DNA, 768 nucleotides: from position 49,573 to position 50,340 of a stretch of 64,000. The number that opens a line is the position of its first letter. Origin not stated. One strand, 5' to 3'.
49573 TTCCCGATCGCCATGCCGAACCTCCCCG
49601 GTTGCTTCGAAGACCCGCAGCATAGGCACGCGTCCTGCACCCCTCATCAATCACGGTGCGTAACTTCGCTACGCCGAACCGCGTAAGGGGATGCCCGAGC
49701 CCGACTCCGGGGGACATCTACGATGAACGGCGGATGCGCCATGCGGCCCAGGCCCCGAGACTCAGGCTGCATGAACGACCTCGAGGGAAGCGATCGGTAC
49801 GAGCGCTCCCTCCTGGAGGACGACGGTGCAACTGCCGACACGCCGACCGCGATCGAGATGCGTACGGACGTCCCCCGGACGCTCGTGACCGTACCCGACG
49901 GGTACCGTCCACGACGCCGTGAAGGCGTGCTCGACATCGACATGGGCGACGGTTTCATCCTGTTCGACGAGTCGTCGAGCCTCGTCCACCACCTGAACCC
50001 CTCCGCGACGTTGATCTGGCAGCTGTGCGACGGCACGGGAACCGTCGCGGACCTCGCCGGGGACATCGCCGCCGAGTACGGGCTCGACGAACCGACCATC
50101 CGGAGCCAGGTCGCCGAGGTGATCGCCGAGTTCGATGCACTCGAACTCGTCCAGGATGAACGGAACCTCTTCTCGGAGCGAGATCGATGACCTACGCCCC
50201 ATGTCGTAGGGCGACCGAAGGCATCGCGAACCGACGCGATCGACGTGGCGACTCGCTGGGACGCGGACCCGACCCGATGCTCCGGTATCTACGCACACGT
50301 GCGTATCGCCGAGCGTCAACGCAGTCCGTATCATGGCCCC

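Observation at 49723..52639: PqqD + Tat-signal Cys-rich small protein + active/degenerate HprK-like kinase pair: an orphan 'HPr-rel-A'-type peptide-modification module inside a polysaccharide locus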

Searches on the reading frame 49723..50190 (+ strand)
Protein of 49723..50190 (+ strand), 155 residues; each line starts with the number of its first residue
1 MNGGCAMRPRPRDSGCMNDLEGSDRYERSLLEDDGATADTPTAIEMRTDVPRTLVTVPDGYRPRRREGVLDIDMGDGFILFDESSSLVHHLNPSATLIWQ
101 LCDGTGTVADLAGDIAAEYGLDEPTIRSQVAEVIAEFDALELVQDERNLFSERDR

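Call 3: search_protein_families(library=ncbifam, proteins=[window:49723-50190:+], max_evalue=0.1)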
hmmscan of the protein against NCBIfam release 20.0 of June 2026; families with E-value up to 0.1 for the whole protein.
window:49723-50190:+ (155 aa): 7 families
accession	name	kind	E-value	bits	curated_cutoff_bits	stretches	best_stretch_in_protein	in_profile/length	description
TIGR04353.1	PqqD_rel_X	equivalog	5.1e-08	33.8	35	1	75-144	2-74/74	HPr-rel-A system PqqD family peptide chaperone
NF033530.1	lasso_PqqD_Strm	exception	2.9e-07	30.6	70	1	67-143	2-78/78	lasso peptide biosynthesis PqqD family chaperone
TIGR04248.1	SCM_PqqD_rel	equivalog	1.2e-06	28.6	100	1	69-119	7-57/84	SynChlorMet cassette protein ScmD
TIGR03859.1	PQQ_PqqD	equivalog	9.7e-06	25.4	46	1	88-137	26-74/81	pyrroloquinoline quinone biosynthesis peptide chaperone PqqD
NF002535.0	PRK02079.1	equivalog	0.0013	18.4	101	1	90-134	37-80/92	pyrroloquinoline quinone biosynthesis peptide chaperone PqqD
TIGR04302.1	geo_PqqD_fam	equivalog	0.0033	17.8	100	1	79-139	39-96/102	GeoRSP system PqqD family peptide chaperone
NF033536.1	lasso_PqqD_Bac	exception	0.019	15.1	80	1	67-144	10-87/88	lasso peptide biosynthesis PqqD family chaperone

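Call 4: search_protein_families(library=pfam, proteins=[window:49723-50190:+], max_evalue=0.1)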
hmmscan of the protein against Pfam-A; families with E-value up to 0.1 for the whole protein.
window:49723-50190:+ (155 aa): 1 family
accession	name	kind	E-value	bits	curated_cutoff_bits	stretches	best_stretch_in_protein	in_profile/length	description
PF05402.18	PqqD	-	2e-14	54.1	23.4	1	78-143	2-67/67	Coenzyme PQQ synthesis protein D (PqqD)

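Call 34: search_solved_structures(query=window:49771-50190:+, max_evalue=1, show_alignments=2)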
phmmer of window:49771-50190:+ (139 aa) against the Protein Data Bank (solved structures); distinct sequences matched with E-value up to 1: 6.
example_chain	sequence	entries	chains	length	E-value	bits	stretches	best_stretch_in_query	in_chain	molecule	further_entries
3g2b_A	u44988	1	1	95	0.067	16.2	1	71-119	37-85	Coenzyme PQQ synthesis protein D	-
5v1u_A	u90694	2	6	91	0.087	15.9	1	53-126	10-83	TbiB1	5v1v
6jx3_B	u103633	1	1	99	0.088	15.8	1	40-119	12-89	TfuB1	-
6knd_A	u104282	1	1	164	0.16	15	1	61-130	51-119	Translation initiation factor eIF5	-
6kne_A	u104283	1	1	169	0.18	14.9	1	61-130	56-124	Translation initiation factor eIF5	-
9x90_B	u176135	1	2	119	0.56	13.2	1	52-120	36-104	Lasso peptide biosynthesis PqqD family chaperone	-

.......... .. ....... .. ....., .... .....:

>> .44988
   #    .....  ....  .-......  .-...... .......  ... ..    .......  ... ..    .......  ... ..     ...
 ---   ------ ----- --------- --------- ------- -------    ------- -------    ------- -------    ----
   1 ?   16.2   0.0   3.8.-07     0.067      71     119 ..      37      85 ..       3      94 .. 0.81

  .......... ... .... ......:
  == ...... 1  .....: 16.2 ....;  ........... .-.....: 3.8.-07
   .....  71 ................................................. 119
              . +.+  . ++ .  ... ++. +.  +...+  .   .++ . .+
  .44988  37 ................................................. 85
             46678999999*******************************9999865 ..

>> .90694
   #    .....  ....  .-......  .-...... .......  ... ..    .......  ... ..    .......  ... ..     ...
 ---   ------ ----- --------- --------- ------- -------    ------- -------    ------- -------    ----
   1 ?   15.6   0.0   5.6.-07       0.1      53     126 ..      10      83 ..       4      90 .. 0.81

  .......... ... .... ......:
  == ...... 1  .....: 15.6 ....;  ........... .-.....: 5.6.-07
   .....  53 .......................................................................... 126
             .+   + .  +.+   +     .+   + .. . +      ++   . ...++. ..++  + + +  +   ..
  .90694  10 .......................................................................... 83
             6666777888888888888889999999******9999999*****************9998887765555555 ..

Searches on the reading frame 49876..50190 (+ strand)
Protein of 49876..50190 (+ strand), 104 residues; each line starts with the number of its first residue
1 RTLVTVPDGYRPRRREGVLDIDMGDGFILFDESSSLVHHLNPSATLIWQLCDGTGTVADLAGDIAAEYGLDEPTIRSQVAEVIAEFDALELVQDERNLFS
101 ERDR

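Call 58: search_solved_structures(query=A4, max_evalue=10, show_alignments=5)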
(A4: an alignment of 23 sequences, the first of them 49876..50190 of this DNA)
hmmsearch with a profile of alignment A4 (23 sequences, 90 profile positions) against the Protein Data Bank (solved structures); distinct sequences matched with E-value up to 10: 13.
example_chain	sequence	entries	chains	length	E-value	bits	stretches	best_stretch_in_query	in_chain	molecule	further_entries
6jx3_B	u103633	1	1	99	3.4e-13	52.6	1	6-84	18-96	TfuB1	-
5v1u_A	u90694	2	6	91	1.1e-12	51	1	6-86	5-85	TbiB1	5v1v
9x8z_B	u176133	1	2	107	5.2e-10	42.5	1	7-88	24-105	PqqD family protein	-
3g2b_A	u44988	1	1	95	4.9e-09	39.3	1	29-86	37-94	Coenzyme PQQ synthesis protein D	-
9x90_B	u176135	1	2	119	6.6e-09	38.9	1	13-86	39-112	Lasso peptide biosynthesis PqqD family chaperone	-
5sxy_A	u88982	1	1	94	5.6e-05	26.3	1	31-86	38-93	Bifunctional coenzyme PQQ synthesis protein C/D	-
5vrd_D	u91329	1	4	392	0.00073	22.7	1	32-86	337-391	Bifunctional coenzyme PQQ synthesis protein C/D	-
9n0l_A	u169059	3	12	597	0.023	17.9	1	16-57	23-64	Cyclic-di-AMP phosphodiesterase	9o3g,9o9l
5uoi_A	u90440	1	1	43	0.41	13.9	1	50-75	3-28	HHH_rd1_0142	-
8qnl_C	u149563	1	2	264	0.49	13.7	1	27-82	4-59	RES domain-containing protein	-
8qnq_C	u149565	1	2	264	0.86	12.9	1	27-82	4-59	RES domain-containing protein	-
9gxz_A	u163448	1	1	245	1.4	12.3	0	23-50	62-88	LysM-domain receptor-like kinase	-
2mse_D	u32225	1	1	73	1.5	12.1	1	12-57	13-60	Serine/threonine-protein kinase A-Raf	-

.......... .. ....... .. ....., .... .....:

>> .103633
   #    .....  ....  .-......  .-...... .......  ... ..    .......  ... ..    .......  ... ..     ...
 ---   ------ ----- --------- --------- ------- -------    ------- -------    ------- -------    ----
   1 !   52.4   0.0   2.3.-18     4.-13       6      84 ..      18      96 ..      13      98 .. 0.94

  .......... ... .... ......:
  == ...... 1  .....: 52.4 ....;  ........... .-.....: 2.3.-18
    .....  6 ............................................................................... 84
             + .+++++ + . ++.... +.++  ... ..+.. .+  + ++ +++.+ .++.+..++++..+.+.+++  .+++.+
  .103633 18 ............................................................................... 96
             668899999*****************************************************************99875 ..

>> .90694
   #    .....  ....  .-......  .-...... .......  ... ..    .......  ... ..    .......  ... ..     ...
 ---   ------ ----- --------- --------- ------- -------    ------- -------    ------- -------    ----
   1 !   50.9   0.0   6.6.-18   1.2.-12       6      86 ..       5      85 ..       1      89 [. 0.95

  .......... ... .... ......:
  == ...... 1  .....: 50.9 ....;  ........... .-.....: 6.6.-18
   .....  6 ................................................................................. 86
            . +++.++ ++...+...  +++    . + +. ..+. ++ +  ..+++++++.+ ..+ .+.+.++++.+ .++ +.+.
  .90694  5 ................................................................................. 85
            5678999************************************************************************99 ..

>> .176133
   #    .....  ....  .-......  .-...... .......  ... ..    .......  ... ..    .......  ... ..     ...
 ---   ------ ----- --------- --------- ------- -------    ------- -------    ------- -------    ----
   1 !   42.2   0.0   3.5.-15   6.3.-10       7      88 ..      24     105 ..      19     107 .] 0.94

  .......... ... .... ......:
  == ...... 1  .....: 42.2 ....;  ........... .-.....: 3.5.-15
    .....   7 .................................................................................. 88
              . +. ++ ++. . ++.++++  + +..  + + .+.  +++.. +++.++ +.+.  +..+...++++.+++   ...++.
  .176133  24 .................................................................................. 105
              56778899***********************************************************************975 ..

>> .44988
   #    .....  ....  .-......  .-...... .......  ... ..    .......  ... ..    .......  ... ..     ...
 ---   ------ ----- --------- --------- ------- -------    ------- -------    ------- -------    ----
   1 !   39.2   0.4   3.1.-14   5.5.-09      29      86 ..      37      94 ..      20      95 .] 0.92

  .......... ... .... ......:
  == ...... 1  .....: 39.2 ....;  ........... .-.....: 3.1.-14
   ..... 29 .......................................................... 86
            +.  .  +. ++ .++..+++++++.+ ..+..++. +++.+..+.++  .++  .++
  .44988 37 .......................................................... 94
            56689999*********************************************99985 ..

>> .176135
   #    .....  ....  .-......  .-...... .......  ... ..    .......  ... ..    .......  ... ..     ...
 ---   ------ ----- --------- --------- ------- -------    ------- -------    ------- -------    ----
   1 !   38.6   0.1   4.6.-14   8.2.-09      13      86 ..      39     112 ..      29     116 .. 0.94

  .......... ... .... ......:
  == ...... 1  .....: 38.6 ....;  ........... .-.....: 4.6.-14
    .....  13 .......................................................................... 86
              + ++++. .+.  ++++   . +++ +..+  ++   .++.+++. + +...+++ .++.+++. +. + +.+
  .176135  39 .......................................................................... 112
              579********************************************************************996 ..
